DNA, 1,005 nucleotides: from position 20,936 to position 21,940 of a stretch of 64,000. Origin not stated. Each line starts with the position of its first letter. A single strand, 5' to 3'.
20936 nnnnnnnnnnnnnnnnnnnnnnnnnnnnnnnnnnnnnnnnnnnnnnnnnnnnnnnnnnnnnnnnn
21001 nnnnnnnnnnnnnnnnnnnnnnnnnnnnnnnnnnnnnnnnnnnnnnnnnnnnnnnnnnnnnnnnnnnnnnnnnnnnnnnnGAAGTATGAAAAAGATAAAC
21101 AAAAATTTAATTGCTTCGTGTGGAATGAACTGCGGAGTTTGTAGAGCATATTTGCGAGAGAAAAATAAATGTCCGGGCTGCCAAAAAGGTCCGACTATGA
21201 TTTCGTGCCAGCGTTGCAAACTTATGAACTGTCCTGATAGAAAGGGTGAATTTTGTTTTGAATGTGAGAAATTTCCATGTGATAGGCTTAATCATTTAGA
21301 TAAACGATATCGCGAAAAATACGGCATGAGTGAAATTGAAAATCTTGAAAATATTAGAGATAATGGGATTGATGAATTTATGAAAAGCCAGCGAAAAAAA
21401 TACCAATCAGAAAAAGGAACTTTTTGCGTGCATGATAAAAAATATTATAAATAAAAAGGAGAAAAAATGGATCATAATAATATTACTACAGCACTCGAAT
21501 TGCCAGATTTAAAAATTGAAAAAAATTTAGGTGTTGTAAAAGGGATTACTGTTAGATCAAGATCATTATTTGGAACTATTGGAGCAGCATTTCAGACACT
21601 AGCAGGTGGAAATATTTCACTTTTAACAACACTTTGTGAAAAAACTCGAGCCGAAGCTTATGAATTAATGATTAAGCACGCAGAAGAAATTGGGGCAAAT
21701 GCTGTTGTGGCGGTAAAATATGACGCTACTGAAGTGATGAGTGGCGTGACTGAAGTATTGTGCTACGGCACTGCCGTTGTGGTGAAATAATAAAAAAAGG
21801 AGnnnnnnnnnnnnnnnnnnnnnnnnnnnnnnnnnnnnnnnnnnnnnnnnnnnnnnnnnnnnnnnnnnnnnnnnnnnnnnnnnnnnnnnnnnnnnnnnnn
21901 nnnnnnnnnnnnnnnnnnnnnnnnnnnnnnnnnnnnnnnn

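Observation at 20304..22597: Heliorhodopsin translationally coupled to a Cys-rich DUF3795 protein, then YbjQ and an SDR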

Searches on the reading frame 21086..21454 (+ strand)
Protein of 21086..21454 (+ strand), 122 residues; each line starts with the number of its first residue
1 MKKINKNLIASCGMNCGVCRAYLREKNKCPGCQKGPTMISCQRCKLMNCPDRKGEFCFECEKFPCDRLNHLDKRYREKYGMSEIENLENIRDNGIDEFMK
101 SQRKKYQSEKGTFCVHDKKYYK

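Call 3: search_protein_families(library=pfam, proteins=[window:21086-21454:+], max_evalue=0.01)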
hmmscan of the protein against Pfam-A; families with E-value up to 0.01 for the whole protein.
window:21086-21454:+ (122 aa): 1 family
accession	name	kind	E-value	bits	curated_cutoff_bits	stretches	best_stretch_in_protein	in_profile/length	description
PF12675.12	DUF3795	-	8.5e-08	33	22.6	1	9-69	2-82/83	Protein of unknown function (DUF3795)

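Call 7: search_solved_structures(query=window:21086-21454:+, max_evalue=10, show_alignments=2)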
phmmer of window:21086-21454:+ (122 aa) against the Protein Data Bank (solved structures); distinct sequences matched with E-value up to 10: 2.
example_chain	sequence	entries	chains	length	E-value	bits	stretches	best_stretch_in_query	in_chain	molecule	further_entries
9pja_B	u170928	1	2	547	0.32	14.4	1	40-101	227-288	NXPE family member 1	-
7rca_A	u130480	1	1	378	0.56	13.6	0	31-82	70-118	Chorismate synthase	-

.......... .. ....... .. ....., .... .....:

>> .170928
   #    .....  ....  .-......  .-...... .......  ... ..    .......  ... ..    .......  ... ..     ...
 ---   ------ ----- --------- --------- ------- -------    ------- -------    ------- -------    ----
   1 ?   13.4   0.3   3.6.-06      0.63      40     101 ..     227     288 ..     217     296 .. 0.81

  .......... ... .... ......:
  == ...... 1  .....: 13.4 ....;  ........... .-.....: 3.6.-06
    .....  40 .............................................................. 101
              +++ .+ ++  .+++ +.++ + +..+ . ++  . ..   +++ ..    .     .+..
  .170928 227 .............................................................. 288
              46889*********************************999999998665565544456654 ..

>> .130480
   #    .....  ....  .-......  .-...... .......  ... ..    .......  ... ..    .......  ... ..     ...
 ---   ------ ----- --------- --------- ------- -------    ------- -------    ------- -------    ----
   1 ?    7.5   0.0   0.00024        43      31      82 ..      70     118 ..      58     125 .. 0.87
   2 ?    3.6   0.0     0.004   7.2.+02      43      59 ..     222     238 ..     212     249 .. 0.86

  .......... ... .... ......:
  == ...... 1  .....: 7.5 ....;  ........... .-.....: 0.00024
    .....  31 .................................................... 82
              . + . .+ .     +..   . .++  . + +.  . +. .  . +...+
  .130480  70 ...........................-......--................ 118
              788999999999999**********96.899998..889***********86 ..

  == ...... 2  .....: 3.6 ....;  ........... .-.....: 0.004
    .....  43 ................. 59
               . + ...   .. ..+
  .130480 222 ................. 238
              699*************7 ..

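Call 19: find_homologous_proteins(query=window:21086-21454:+, max_evalue=0.00001)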
Query window:21086-21454:+ (122 aa): 1168 proteins with E <= 0.00001 among 1168 candidates; the best 120 are listed.
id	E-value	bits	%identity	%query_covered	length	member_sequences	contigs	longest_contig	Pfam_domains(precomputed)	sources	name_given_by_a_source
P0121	1.0e-69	250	100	89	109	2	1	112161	PF12675.13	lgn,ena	-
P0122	6.7e-57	209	71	100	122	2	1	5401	PF12675.13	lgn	-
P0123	1.7e-56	208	73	99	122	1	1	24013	PF12675.13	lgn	-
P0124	2.1e-53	198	70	99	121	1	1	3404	PF12675.13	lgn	-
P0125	2.3e-53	198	70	100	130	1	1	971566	PF12675.13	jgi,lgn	jgi:hypothetical protein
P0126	2.5e-52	194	72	98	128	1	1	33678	PF12675.13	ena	-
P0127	2.2e-51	191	71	100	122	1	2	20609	PF12675.13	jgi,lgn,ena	jgi:hypothetical protein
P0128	8.3e-50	186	69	100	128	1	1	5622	PF12675.13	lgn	-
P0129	2.4e-49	185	66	98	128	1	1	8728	PF12675.13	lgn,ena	-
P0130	2.5e-49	185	68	99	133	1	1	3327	PF12675.13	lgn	-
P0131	2.2e-47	178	64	99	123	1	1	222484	PF12675.13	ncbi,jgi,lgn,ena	ncbi:MAG: DUF3795 domain-containing protein [Patescibacteria group bacterium]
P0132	1.2e-46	176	61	100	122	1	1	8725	PF12675.13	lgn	-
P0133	1.4e-46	176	63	99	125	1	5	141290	PF12675.13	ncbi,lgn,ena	ncbi:MAG: DUF3795 domain-containing protein [bacterium]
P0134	1.6e-46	175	61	100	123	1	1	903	PF12675.13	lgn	-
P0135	3.6e-46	174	65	99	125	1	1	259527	PF12675.13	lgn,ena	-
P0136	4.9e-46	174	65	97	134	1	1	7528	PF12675.13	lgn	-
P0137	9.5e-46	173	64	97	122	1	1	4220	PF12675.13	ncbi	ncbi:MAG: DUF3795 domain-containing protein [Bacteroidia bacterium]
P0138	1.4e-45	172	64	100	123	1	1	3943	PF12675.13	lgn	-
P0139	2.5e-45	172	63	100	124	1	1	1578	PF12675.13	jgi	-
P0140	2.9e-45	171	63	98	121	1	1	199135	PF12675.13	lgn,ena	-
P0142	3.5e-45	171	65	99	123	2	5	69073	PF12675.13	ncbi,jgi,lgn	jgi:hypothetical protein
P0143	3.7e-45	171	63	99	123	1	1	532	PF12675.13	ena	-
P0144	4.9e-45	171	65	99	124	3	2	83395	PF12675.13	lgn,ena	-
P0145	5.2e-45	171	64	98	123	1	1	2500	PF12675.13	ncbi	-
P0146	7.4e-45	170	63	99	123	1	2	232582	PF12675.13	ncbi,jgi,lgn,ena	ncbi:MAG: DUF3795 domain-containing protein [Patescibacteria group bacterium]|jgi:hypothetical prote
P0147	7.8e-45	170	64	100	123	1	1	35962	PF12675.13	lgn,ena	-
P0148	7.9e-45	170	63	97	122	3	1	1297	PF12675.13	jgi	jgi:hypothetical protein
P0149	1.1e-44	170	61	99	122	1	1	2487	PF12675.13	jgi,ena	-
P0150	1.1e-44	170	63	99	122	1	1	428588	PF12675.13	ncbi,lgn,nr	ncbi:MAG: DUF3795 domain-containing protein [bacterium]|nr:DUF3795 domain-containing protein [bacter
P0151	1.1e-44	169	63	99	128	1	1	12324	PF12675.13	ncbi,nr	ncbi:MAG: DUF3795 domain-containing protein [Patescibacteria group bacterium]|nr:DUF3795 domain-cont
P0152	1.4e-44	169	62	99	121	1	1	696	PF12675.13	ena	-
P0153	1.7e-44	169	66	99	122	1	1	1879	PF12675.13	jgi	jgi:hypothetical protein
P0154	1.9e-44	169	62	98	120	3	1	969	PF12675.13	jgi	-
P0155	1.9e-44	169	61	100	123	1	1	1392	PF12675.13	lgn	-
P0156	2.2e-44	169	63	99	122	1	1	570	PF12675.13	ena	-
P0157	2.4e-44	168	63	100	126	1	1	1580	PF12675.13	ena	-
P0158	2.5e-44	168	63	97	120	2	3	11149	PF12675.13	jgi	jgi:hypothetical protein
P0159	4.0e-44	168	63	99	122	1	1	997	PF12675.13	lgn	-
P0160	5.0e-44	167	62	99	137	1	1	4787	PF12675.13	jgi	jgi:hypothetical protein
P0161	5.6e-44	167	63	99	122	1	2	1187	PF12675.13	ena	-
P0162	5.7e-44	167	63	99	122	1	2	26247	PF12675.13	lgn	-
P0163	5.9e-44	167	63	99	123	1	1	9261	PF12675.13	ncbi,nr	ncbi:MAG: DUF3795 domain-containing protein [Thermoleophilia bacterium]|nr:DUF3795 domain-containing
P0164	7.1e-44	167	63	98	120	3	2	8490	PF12675.13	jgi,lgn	jgi:hypothetical protein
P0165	8.6e-44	167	64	94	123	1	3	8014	PF12675.13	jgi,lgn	-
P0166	9.0e-44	167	60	99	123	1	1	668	PF12675.13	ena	-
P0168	1.3e-43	166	62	99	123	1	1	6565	PF12675.13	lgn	-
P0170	2.2e-43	165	61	99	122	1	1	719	PF12675.13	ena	-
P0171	2.2e-43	165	62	100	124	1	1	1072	PF12675.13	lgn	-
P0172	3.0e-43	165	62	99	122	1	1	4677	PF12675.13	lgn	-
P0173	4.6e-43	164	61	98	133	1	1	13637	PF12675.13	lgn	-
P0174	5.0e-43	164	60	98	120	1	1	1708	PF12675.13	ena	-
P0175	5.2e-43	164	62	99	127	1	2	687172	PF12675.13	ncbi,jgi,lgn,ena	ncbi:MAG: DUF3795 domain-containing protein [Patescibacteria group bacterium]|jgi:hypothetical prote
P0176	5.4e-43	164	60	99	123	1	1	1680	PF12675.13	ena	-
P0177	5.6e-43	164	62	100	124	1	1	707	PF12675.13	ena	-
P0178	6.2e-43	164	61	99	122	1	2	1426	PF12675.13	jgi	jgi:hypothetical protein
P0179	7.8e-43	164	59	99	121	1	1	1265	PF12675.13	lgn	-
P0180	1.0e-42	163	61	97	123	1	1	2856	PF12675.13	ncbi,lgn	-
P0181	1.1e-42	163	62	97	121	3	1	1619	PF12675.13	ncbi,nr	ncbi:DUF3795 domain-containing protein [Candidatus Kuenenbacteria bacterium]|nr:DUF3795 domain-conta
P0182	1.3e-42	163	59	97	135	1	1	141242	PF12675.13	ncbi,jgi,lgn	ncbi:MAG: DUF3795 domain-containing protein [Candidatus Shapirobacteria bacterium]|jgi:hypothetical 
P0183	1.5e-42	163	61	97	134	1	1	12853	PF12675.13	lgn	-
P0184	2.0e-42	162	62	99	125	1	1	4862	PF12675.13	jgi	jgi:hypothetical protein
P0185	2.1e-42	162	61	97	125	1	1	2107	PF12675.13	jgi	-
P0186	2.7e-42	162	59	99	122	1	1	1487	PF12675.13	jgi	jgi:hypothetical protein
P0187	3.2e-42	162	61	99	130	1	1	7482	PF12675.13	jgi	-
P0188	3.7e-42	161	60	99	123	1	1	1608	PF12675.13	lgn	-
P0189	4.5e-42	161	60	98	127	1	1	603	PF12675.13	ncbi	-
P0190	4.9e-42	161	61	99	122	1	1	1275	PF12675.13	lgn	-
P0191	5.6e-42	161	59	97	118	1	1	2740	PF12675.13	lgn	-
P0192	5.7e-42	161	60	100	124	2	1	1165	PF12675.13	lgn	-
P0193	6.5e-42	161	61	99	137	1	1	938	PF12675.13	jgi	jgi:hypothetical protein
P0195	8.2e-42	160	65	95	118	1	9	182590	PF12675.13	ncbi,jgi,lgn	jgi:hypothetical protein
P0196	1.0e-41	160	62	100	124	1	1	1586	PF12675.13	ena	-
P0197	1.4e-41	159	61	97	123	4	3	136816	PF12675.13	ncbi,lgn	-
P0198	1.5e-41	159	62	100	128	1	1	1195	PF12675.13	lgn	-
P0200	1.9e-41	159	63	100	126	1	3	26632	PF12675.13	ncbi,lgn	-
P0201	2.0e-41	159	60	94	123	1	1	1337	PF12675.13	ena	-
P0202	2.5e-41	159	60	99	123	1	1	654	PF12675.13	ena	-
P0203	2.8e-41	159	59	97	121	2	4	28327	PF12675.13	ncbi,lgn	-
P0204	3.3e-41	158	62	99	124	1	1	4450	PF12675.13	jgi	-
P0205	4.1e-41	158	61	98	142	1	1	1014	PF12675.13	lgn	-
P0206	6.6e-41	157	58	98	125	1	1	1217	PF12675.13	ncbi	-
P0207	7.0e-41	157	58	97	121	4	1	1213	PF12675.13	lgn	-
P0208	7.1e-41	157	60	97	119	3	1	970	PF12675.13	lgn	-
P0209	9.6e-41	157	59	98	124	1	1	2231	PF12675.13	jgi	jgi:hypothetical protein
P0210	1.4e-40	156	59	98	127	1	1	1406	PF12675.13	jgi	jgi:hypothetical protein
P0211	1.6e-40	156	59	99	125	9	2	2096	PF12675.13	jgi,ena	-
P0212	1.7e-40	156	57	98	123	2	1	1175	PF12675.13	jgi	jgi:hypothetical protein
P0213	1.9e-40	156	59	100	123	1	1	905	PF12675.13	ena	-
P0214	1.9e-40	156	61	99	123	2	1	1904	PF12675.13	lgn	-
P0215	2.9e-40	155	59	99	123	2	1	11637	PF12675.13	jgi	jgi:hypothetical protein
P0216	3.5e-40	155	58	98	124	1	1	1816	PF12675.13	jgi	jgi:hypothetical protein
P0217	4.1e-40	155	62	98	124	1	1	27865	PF12675.13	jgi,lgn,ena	-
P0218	4.9e-40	155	61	98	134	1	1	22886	PF12675.13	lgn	-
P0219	5.3e-40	154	60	99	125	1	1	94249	PF12675.13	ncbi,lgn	-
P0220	5.9e-40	154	60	100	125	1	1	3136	PF12675.13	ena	-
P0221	6.4e-40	154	57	98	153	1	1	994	PF12675.13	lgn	-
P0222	7.1e-40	154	59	97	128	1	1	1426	PF12675.13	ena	-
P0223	7.3e-40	154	58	97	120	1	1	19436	PF12675.13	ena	-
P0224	7.6e-40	154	56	97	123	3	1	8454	PF12675.13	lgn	-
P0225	8.2e-40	154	56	98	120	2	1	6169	PF12675.13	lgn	-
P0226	9.9e-40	154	59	94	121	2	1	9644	PF12675.13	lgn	-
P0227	1.2e-39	153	59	97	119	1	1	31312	PF12675.13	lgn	-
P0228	1.3e-39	153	61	97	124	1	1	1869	PF12675.13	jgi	jgi:hypothetical protein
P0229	1.6e-39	153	57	97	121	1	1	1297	PF12675.13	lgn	-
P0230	1.7e-39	153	60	98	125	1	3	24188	PF12675.13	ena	-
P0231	1.9e-39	153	56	97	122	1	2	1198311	PF12675.13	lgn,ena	-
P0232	2.4e-39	152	59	98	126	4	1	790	PF12675.13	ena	-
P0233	2.4e-39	152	58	99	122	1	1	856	PF12675.13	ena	-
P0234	2.4e-39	152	58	97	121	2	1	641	PF12675.13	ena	-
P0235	2.5e-39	152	60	97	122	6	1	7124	PF12675.13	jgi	jgi:hypothetical protein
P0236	3.1e-39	152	57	93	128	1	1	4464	PF12675.13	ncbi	ncbi:MAG: DUF3795 domain-containing protein [Dehalococcoidia bacterium]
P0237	3.1e-39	152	61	98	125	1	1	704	PF12675.13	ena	-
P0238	3.3e-39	152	57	100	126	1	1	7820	PF12675.13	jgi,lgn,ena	-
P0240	3.6e-39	152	57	97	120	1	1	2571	PF12675.13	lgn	-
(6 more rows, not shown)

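Call 20: find_encoding_contigs(protein=P0125, flank=10000, max_places=2)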
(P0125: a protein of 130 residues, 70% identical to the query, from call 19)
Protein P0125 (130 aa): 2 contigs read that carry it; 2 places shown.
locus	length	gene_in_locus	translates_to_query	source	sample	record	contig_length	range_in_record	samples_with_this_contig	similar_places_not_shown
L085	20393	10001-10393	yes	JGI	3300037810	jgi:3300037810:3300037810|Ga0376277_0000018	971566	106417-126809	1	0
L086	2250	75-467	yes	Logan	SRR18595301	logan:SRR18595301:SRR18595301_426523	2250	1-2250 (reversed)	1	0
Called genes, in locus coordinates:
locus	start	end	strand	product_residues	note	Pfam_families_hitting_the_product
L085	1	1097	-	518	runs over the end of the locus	-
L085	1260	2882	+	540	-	PF01401:Peptidase_M2, PF01432:Peptidase_M3, PF02074:Peptidase_M32 (weak)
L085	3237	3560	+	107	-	-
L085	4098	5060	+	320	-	PF01699:Na_Ca_ex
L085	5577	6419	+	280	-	PF04055:Radical_SAM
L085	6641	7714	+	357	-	PF01636:APH, PF03881:Fructosamin_kin (weak)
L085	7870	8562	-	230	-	PF01872:RibD_C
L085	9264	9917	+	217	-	-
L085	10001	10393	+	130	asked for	PF12675:DUF3795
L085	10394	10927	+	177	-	PF01931:NTPase_I-T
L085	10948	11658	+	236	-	-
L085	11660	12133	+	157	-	PF04140:ICMT (weak), PF04191:PEMT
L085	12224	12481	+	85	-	-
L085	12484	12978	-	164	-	-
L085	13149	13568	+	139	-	PF04463:2-thiour_desulf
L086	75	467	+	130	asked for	PF12675:DUF3795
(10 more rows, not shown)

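Call 21: find_encoding_contigs(protein=P0140, flank=10000, max_places=2)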
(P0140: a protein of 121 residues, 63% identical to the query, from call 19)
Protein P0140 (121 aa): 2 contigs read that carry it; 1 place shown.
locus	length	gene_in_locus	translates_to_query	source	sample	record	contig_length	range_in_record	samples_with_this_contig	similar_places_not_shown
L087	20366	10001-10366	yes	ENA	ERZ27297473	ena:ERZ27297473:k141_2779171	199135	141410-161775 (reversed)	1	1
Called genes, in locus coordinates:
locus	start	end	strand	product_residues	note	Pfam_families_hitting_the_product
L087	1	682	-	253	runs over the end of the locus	PF01135:PCMT, PF01209:Ubie_methyltran, PF05175:MTS (weak), PF13489:Methyltransf_23, PF13847:Methyltransf_31, PF08241:Methyltransf_11, PF08242:Methyltransf_12, PF13649:Methyltransf_25, +1 more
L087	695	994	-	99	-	PF01022:HTH_5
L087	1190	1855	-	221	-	-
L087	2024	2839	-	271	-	PF05681:Fumerase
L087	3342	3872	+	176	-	-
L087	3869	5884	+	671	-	-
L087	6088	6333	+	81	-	PF14242:DUF4342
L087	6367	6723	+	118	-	PF13473:Cupredoxin_1, PF00127:Copper-bind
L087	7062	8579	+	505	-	PF02660:G3P_acyltransf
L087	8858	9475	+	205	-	-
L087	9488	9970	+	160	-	PF00258:Flavodoxin_1 (weak), PF12724:Flavodoxin_5 (weak)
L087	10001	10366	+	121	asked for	PF12675:DUF3795 (faint)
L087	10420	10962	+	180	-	-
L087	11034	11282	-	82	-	-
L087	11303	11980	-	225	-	PF00005:ABC_tran, PF13304:AAA_21 (faint), PF02463:SMC_N (weak)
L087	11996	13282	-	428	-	PF12704:MacB_PCD, PF02687:FtsX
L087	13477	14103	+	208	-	PF12917:YfbR-like, PF13023:HD_3, PF01966:HD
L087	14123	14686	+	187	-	PF00561:Abhydrolase_1, PF06821:Ser_hydrolase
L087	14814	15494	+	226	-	PF00072:Response_reg, PF00486:Trans_reg_C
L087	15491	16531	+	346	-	PF00512:HisKA, PF02518:HATPase_c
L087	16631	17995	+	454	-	PF02687:FtsX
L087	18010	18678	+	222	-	PF00005:ABC_tran, PF02463:SMC_N (weak), PF13304:AAA_21 (faint)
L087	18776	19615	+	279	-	-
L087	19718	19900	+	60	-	PF12797:Fer4_2 (weak), PF00037:Fer4 (weak), PF13370:Fer4_13, PF13459:Fer4_15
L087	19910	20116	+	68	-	PF18917:LiaI-LiaF-like_TM1, PF22570:LiaF-TM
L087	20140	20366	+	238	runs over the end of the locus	PF02463:SMC_N (faint), PF20720:nSTAND3 (faint), PF00005:ABC_tran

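Call 22: find_encoding_contigs(protein=P0175, flank=10000, max_places=2)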
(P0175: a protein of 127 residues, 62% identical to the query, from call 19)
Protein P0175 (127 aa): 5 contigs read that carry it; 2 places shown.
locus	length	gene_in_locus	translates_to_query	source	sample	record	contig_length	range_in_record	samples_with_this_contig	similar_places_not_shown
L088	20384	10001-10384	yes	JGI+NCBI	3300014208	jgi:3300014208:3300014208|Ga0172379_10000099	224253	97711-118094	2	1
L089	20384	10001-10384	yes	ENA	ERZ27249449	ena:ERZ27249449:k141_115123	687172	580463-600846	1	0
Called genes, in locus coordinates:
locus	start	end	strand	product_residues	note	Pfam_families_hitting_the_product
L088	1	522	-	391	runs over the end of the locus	PF23981:DUF7305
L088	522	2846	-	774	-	-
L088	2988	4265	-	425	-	PF00817:IMS, PF11799:IMS_C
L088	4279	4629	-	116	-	PF05635:23S_rRNA_IVP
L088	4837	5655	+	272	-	PF25778:DUF7948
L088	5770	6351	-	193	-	-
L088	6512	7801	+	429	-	PF00437:T2SSE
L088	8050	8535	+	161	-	-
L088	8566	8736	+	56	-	-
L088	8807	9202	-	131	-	-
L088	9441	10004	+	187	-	-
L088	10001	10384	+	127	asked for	PF12675:DUF3795 (weak)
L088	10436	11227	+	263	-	PF08713:DNA_alkylation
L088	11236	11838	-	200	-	-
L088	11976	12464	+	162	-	PF05974:DUF892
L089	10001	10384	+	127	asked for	PF12675:DUF3795 (weak)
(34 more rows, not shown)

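Call 23: find_encoding_contigs(protein=P0123, flank=10000, max_places=2)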
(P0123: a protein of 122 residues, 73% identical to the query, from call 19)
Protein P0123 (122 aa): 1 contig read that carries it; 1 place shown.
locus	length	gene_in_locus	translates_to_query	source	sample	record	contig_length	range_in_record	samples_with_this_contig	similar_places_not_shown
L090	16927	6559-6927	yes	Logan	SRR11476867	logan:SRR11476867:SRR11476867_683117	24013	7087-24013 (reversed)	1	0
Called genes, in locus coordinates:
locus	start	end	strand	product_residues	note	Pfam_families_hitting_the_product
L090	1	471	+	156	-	?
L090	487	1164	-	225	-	PF01551:Peptidase_M23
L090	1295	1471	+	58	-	-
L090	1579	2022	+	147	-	-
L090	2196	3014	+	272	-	-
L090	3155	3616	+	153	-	PF00383:dCMP_cyt_deam_1, PF14437:MafB19-deam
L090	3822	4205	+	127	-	-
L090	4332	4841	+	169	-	PF06445:GyrI-like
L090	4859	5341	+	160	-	PF20603:Bact_hydrolase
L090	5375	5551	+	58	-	-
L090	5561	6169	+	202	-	PF03575:Peptidase_S51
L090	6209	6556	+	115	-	PF01906:YbjQ_1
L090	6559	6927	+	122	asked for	PF12675:DUF3795 (weak)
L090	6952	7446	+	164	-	-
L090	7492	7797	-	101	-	-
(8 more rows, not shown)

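Call 42: search_protein_families(library=ncbifam, proteins=[window:21086-21454:+], max_evalue=0.00001)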
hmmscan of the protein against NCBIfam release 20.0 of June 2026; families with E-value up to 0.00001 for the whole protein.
window:21086-21454:+ (122 aa): 0 families

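Call 47: predict_structure(alignment_id=A1)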
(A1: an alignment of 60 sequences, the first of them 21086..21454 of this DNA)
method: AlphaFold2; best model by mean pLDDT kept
length: 122 residues; sequences in the alignment: 60
mean_pLDDT: 95.7   pTM: 0.87
mean pLDDT of the five models: 95.7, 94.9, 94.8, 93.1, 90.1
residues with pLDDT >= 90: 118; 70-90: 4; 50-70: 0; < 50: 0
segments of 3 or more residues with pLDDT < 50: none
pLDDT, mean of each block of 10 residues (from residue 1): 95 96 94 93 93 95 96 96 98 98 98 96 94
secondary structure, 60 per line:
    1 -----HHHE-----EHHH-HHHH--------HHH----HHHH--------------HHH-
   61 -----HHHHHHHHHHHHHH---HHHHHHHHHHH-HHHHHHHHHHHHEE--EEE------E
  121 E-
elements in order: H20-23 H39-42 H66-79 H83-93 H95-106 E111-113

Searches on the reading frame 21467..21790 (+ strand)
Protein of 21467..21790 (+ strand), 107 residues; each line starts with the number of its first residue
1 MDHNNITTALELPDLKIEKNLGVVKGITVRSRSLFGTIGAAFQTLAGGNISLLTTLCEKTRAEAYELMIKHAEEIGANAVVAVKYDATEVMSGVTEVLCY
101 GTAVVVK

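Call 3: search_protein_families(library=pfam, proteins=[window:21467-21790:+], max_evalue=0.01)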
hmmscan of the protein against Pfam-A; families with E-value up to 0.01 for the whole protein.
window:21467-21790:+ (107 aa): 2 families
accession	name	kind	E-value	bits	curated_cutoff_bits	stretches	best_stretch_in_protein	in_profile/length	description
PF01906.23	YbjQ_1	-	1.5e-27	96.6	23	1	6-106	3-103/103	Putative heavy-metal-binding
PF23025.1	YbjQ_2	-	0.0046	17.7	29.1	1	64-106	60-101/103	C2 domain-containing protein 5, YbjQ-like domain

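Call 42: search_protein_families(library=ncbifam, proteins=[window:21467-21790:+], max_evalue=0.00001)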
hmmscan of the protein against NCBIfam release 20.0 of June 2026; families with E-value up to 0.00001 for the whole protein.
window:21467-21790:+ (107 aa): 3 families
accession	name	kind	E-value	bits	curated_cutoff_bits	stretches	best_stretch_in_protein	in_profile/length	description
NF002989.0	PRK03732.1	equivalog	2.6e-18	66.2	181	1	6-106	10-110/114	hypothetical protein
NF002776.0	PRK02877.1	equivalog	3e-08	33.7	160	1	6-107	3-106/107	hypothetical protein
NF002224.0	PRK01119.1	equivalog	1.8e-07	31.1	169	1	6-106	3-105/110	putative heavy metal-binding protein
